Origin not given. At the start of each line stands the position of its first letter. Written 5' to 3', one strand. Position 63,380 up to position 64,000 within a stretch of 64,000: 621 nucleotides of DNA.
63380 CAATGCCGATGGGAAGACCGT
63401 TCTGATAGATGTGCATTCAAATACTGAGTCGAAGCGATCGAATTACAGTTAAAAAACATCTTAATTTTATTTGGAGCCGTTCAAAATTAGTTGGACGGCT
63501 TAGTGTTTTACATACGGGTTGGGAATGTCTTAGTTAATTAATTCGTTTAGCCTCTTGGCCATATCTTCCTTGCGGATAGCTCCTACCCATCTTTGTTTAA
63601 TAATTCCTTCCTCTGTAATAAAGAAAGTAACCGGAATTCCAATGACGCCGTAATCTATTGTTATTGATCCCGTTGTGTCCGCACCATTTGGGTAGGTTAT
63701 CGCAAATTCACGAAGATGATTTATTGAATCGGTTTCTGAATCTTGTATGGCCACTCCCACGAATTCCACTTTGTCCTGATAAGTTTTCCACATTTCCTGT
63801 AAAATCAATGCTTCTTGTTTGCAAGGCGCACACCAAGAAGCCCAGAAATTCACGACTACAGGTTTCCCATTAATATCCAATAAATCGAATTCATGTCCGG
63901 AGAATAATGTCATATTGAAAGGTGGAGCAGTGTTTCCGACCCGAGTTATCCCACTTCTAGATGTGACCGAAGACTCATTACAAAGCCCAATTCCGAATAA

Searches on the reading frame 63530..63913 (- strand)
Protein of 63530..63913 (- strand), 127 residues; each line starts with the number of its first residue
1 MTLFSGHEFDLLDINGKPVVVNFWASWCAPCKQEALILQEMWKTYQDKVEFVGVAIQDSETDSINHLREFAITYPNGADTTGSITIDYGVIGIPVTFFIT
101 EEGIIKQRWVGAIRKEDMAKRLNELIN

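Call 44: search_protein_families(library=pfam, proteins=[window:63530-63913:-], max_evalue=0.00001)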
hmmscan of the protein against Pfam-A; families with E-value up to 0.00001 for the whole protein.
window:63530-63913:- (127 aa): 5 families
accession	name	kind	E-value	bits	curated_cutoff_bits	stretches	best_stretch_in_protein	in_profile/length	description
PF00578.27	AhpC-TSA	-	2.3e-19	70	26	1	6-107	15-123/124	AhpC/TSA family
PF08534.16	Redoxin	-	5.1e-18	65.7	26.6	1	6-118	18-140/148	Redoxin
PF00085.26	Thioredoxin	-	1.1e-13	51.5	23.5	1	15-60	17-62/103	Thioredoxin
PF13905.12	Thioredoxin_8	-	3.3e-12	47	27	1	16-103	1-92/94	Thioredoxin-like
PF13098.12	Thioredoxin_2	-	1.9e-09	38.3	27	1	15-122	4-104/104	Thioredoxin-like domain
